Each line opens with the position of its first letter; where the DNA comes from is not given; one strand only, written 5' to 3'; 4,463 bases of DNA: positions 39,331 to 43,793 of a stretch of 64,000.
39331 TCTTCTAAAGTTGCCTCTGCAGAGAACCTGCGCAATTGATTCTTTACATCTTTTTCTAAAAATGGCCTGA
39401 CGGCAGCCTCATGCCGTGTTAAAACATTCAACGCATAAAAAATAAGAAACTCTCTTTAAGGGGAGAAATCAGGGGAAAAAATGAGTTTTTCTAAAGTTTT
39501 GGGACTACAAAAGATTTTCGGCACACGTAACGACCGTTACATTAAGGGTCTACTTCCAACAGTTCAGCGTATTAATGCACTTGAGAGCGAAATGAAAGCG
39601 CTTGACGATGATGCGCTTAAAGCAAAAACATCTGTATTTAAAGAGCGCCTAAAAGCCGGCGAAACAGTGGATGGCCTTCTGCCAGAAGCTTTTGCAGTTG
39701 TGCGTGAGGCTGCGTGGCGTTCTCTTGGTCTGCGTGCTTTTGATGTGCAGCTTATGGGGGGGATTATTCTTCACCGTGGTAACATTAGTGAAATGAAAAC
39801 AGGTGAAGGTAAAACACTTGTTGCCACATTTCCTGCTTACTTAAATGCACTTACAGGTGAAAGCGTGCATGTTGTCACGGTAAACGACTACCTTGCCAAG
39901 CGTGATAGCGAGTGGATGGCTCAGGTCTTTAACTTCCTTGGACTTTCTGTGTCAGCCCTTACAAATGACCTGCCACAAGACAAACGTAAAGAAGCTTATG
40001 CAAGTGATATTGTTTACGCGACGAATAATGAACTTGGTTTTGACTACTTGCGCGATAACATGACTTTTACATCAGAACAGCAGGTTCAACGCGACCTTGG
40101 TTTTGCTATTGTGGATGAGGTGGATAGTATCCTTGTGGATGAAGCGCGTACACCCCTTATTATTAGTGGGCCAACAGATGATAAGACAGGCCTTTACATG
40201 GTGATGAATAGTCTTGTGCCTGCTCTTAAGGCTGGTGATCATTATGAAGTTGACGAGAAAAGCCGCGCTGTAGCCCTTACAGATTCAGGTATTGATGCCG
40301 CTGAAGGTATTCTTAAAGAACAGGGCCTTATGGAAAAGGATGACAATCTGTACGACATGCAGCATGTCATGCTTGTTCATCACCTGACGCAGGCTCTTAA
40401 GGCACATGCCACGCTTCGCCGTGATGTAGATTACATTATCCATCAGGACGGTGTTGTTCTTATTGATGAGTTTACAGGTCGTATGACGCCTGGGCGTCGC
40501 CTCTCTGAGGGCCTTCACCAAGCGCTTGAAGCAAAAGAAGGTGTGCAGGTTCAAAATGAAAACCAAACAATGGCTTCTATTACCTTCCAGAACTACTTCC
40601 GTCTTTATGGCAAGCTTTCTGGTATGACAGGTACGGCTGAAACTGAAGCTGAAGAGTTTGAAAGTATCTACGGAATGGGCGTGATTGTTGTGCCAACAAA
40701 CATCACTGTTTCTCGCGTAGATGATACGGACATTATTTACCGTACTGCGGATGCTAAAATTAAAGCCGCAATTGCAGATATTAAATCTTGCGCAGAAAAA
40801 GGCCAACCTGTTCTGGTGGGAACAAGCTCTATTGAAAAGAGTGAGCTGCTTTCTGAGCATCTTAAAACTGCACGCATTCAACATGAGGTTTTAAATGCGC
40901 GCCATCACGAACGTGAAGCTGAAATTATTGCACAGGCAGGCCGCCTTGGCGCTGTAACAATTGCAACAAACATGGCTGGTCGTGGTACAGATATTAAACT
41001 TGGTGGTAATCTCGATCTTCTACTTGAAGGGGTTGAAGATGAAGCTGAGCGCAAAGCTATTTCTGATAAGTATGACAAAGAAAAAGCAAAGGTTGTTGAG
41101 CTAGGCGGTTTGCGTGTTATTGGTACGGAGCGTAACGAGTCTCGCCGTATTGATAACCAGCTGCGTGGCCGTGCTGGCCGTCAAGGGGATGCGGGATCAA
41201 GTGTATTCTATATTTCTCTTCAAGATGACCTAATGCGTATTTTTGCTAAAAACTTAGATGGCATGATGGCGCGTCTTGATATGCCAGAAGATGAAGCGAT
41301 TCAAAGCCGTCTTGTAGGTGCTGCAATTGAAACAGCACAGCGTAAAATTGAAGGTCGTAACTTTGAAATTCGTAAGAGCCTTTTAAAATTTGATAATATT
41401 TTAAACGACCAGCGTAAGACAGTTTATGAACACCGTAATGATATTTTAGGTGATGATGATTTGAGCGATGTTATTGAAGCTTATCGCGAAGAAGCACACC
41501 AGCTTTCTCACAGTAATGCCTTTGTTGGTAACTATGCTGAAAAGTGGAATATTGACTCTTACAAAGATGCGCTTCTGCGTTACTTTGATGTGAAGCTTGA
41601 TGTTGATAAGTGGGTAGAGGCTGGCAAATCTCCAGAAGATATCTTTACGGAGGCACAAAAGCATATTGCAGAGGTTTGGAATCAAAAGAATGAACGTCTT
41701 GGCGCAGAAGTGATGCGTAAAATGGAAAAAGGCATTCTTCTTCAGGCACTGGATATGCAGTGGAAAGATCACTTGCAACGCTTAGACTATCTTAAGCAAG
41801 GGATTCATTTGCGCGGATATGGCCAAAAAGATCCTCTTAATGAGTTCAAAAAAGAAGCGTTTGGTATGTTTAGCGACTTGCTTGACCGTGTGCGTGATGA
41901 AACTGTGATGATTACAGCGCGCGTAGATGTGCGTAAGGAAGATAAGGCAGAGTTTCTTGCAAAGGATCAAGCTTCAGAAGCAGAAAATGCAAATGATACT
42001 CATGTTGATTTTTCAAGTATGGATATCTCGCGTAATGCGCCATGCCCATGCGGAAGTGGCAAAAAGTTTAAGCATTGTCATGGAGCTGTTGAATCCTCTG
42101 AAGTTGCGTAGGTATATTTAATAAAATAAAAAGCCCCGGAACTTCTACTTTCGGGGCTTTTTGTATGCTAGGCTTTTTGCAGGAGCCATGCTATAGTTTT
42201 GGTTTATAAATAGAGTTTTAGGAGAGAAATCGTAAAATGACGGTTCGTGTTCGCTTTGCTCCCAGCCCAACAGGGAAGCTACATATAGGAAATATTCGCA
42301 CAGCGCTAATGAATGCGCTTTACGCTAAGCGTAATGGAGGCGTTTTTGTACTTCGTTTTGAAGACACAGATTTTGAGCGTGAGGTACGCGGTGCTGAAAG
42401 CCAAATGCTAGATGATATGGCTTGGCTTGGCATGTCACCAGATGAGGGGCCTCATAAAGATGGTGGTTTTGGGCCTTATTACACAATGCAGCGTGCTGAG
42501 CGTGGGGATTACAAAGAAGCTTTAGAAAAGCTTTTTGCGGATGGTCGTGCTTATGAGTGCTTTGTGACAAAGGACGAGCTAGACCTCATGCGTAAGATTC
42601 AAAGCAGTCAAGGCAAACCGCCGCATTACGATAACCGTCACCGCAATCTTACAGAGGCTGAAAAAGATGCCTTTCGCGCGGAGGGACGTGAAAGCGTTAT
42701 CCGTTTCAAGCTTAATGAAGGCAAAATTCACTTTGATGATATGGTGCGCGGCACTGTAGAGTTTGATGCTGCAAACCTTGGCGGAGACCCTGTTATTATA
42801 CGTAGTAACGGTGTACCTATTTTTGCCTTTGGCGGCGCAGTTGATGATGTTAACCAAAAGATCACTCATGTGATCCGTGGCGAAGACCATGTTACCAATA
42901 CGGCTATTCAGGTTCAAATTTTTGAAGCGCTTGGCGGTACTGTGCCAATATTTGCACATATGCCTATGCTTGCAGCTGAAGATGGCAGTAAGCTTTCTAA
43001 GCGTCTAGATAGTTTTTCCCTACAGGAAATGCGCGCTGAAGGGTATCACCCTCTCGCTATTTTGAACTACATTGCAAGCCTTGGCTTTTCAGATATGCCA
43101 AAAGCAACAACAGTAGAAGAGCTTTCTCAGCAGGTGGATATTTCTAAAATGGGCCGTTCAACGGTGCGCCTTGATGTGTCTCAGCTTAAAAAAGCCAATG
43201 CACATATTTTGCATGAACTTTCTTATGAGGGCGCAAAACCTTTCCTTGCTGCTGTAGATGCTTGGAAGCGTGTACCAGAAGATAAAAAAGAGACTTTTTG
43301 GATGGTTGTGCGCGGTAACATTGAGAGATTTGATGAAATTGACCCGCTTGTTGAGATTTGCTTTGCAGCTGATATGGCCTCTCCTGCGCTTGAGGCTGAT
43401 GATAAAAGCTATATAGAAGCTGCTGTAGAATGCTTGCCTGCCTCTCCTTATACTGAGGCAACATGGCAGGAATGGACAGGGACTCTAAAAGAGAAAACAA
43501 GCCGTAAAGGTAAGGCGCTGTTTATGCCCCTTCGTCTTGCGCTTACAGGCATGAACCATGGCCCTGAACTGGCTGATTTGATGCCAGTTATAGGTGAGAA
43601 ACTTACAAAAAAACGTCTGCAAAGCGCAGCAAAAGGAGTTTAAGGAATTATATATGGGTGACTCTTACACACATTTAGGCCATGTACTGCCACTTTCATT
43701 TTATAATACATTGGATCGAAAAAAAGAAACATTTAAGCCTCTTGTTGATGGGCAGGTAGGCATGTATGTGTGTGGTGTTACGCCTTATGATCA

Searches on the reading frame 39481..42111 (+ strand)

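Call 41: search_protein_families(library=pfam, proteins=[window:39481-42111:+], max_evalue=0.00001)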
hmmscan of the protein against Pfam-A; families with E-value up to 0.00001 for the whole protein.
window:39481-42111:+ (876 aa): 6 families
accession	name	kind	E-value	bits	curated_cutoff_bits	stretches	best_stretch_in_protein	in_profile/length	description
PF07517.20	SecA_DEAD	-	4.8e-129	430.2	24.6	1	9-394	1-290/290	SecA DEAD-like domain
PF21090.3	P-loop_SecA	-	1.2e-83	280.2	27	1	410-604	2-205/205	SecA P-loop domain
PF07516.18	SecA_SW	-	9.1e-58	196.1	26.7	1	606-815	1-199/200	SecA Wing and Scaffold domain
PF01043.26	SecA_PP_bind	-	6.1e-37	127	23.5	1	235-350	2-110/110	SecA preprotein cross-linking domain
PF02810.21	SEC-C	-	2.7e-10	40.3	20.4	1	851-868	1-18/19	SEC-C motif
PF00270.35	DEAD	-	3.1e-08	34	26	1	102-221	18-133/167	DEAD/DEAH box helicase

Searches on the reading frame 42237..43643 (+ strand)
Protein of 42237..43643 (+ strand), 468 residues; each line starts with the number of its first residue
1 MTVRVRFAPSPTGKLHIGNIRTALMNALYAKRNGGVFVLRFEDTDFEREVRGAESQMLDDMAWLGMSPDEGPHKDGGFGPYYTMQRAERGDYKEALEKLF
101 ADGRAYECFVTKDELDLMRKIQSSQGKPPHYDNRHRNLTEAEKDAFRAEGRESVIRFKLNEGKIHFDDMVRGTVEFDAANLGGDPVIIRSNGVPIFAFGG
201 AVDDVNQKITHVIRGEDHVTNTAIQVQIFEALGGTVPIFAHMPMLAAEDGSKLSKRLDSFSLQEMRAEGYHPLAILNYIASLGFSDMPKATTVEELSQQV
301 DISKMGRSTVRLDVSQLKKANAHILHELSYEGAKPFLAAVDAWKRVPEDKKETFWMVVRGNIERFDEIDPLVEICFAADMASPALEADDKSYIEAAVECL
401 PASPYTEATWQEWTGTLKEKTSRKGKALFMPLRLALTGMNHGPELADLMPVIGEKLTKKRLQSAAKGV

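Call 41: search_protein_families(library=pfam, proteins=[window:42237-43643:+], max_evalue=0.00001)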
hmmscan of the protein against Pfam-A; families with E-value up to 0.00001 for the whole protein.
window:42237-43643:+ (468 aa): 2 families
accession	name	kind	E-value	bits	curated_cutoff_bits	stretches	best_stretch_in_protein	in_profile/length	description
PF00749.27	tRNA-synt_1c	-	6.8e-77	258.9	23.4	1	3-310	2-305/314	tRNA synthetases class I (E and Q), catalytic domain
PF19269.4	Anticodon_2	-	1.6e-13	51.7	23.6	1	346-464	11-140/141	Anticodon binding domain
